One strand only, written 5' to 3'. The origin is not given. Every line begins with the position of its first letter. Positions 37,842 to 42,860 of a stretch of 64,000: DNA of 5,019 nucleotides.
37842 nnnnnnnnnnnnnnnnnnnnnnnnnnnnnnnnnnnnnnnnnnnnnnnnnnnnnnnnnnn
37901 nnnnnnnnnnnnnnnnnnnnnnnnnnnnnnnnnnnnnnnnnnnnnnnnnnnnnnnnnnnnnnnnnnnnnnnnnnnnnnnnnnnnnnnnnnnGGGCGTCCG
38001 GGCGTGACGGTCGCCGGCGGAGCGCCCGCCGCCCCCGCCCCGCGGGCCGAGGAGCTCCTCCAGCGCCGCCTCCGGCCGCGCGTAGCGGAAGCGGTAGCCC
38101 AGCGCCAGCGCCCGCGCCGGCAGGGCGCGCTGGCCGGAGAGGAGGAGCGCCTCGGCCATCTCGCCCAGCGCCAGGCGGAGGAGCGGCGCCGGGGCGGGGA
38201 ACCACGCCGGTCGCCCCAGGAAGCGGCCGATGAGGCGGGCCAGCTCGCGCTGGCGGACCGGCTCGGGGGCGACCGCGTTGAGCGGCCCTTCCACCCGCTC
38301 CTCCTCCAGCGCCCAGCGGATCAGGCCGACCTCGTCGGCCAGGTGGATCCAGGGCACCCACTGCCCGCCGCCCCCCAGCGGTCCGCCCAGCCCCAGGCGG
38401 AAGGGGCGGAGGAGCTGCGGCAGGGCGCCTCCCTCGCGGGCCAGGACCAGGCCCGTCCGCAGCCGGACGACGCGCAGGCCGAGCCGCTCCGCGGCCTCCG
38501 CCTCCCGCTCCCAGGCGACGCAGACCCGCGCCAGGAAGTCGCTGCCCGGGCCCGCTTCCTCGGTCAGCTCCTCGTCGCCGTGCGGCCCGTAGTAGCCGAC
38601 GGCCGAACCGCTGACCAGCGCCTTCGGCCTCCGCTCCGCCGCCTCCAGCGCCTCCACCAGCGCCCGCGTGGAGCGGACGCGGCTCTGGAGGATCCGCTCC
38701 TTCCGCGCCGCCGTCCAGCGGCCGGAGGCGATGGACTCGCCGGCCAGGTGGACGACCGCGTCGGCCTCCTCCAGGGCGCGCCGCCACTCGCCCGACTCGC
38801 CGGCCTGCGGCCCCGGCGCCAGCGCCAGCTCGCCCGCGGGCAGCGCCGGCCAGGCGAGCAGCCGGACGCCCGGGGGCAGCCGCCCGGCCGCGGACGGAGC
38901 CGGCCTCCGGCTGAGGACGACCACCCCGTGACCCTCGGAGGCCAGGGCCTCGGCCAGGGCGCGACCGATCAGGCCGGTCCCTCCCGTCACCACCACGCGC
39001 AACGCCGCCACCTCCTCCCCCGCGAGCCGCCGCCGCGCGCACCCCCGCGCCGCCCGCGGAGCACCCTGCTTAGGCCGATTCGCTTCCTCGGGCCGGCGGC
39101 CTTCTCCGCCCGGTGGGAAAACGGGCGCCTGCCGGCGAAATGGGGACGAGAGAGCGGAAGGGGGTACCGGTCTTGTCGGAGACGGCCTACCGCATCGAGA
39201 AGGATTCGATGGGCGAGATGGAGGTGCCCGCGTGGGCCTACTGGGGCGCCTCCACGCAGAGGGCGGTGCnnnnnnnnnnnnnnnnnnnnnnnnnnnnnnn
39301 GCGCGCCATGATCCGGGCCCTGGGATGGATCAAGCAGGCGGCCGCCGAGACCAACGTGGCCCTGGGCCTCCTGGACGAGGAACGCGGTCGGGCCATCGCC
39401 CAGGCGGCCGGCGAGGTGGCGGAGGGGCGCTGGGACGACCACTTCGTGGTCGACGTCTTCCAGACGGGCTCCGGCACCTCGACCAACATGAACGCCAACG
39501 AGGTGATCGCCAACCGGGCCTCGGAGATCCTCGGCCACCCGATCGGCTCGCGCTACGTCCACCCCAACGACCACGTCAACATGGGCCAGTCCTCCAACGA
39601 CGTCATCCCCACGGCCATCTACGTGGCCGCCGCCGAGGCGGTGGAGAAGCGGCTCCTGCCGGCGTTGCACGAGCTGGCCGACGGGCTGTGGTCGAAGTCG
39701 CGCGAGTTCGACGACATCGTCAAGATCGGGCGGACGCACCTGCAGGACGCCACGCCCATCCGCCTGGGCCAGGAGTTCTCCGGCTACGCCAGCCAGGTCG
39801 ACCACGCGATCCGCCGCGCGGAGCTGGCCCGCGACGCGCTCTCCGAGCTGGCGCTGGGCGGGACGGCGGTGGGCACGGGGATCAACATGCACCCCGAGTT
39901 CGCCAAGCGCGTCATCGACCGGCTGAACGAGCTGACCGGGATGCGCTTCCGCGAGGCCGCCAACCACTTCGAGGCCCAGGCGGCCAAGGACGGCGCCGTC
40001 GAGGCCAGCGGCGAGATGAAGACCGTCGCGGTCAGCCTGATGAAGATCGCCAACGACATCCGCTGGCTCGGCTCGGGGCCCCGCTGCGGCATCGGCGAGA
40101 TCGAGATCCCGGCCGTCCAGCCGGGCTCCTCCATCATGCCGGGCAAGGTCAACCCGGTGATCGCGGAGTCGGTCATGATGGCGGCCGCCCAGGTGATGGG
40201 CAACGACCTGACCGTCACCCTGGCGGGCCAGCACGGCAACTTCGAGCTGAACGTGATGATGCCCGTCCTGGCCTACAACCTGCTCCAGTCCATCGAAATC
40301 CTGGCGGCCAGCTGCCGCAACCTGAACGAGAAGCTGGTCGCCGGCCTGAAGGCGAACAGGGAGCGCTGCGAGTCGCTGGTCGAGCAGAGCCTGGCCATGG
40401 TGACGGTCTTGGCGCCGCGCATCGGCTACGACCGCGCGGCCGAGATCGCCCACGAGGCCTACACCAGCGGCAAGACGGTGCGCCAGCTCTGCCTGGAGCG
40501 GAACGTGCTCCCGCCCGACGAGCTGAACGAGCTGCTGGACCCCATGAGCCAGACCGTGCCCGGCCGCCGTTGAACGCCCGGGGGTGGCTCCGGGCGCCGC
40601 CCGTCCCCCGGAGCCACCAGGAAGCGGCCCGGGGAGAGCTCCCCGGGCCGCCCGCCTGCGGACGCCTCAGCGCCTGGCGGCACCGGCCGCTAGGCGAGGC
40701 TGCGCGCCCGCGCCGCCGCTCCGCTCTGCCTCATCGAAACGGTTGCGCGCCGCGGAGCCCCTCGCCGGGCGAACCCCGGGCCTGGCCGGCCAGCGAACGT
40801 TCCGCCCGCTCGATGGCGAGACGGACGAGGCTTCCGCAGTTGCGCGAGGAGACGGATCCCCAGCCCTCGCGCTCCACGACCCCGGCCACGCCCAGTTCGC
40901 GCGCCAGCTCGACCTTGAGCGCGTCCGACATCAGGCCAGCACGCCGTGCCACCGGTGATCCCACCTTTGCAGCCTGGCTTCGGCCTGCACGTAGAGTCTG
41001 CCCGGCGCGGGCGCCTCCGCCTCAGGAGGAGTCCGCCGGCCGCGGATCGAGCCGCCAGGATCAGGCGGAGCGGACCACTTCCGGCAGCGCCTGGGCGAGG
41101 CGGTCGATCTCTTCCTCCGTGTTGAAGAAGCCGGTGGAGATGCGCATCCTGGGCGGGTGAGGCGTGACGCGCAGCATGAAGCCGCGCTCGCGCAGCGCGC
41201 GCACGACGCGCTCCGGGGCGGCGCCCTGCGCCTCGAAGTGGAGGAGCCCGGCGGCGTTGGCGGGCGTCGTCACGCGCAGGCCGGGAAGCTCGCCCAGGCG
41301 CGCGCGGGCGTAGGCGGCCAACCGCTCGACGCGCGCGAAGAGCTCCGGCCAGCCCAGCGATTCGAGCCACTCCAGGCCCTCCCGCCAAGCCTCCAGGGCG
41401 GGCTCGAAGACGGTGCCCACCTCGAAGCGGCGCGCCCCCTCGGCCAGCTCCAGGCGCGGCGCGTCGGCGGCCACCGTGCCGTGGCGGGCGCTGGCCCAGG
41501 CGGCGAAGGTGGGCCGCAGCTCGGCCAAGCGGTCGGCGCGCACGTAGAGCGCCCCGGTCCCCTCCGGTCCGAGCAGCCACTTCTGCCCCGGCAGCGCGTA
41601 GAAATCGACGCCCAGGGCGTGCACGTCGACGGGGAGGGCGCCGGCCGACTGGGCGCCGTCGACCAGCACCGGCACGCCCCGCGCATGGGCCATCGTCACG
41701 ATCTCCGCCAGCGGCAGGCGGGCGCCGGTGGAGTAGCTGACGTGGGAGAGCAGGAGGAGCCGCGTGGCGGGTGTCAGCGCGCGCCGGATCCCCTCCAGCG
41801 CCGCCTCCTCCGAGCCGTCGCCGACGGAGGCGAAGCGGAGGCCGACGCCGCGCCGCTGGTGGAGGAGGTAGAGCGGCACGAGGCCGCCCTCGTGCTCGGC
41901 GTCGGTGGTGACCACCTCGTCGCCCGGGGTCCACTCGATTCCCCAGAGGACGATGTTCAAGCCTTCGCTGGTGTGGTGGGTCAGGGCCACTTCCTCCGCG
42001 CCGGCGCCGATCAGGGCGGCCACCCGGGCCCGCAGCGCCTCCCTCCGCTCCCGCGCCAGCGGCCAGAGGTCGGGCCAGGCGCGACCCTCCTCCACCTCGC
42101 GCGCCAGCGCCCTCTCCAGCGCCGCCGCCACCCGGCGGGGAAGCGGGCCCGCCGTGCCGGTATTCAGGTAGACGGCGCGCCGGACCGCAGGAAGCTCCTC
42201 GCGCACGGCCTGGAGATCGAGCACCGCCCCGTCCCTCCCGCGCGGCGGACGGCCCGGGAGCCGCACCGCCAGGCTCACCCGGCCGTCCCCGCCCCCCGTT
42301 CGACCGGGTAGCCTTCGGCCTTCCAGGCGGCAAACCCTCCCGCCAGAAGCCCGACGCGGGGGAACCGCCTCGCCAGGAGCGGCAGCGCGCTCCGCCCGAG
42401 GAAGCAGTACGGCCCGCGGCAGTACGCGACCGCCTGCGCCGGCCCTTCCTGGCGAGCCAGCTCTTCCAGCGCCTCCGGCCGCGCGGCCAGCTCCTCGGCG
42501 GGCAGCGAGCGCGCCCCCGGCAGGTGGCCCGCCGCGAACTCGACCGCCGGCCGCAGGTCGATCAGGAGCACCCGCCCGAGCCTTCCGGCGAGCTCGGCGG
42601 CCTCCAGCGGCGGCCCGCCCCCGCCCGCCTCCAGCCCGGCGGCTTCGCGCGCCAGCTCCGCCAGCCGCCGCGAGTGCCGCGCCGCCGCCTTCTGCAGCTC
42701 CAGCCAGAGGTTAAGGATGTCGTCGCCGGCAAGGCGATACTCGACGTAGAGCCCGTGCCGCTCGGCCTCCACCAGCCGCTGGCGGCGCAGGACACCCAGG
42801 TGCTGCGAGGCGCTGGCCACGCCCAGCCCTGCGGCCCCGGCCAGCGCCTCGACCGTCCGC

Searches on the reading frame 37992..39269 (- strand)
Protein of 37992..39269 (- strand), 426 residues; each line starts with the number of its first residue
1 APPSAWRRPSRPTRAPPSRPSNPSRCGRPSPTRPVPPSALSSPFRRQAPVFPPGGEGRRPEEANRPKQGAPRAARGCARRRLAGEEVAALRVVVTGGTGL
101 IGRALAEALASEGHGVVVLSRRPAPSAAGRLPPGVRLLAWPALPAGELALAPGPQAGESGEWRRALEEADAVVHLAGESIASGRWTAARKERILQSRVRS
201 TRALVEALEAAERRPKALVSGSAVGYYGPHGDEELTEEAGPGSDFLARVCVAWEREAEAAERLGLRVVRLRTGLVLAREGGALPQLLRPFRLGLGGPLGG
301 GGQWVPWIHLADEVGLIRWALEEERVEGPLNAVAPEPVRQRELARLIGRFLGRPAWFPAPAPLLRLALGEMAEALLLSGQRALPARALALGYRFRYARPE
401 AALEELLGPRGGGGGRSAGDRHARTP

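Call 49: search_protein_families(library=pfam, proteins=[window:37992-39269:-], max_evalue=0.00001)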
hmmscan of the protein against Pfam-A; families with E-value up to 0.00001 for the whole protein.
window:37992-39269:- (426 aa): 3 families
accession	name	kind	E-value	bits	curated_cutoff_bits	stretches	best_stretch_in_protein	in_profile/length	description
PF01370.27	Epimerase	-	8.5e-24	84.7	20.9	1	92-324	1-228/240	NAD dependent epimerase/dehydratase family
PF08338.16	DUF1731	-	1.6e-17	63.4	27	1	359-406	1-47/47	Domain of unknown function (DUF1731)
PF16363.11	GDP_Man_Dehyd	-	8e-07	29.3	27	1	94-238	2-144/332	GDP-mannose 4,6 dehydratase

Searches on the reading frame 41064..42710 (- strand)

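Call 49: search_protein_families(library=pfam, proteins=[window:41064-42710:-], max_evalue=0.00001)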
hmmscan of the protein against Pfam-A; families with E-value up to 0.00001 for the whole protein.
window:41064-42710:- (549 aa): 1 family
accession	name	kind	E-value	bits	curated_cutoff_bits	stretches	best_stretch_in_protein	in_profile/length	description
PF00266.25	Aminotran_5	-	7.8e-58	196.6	21.5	1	181-538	2-371/371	Aminotransferase class-V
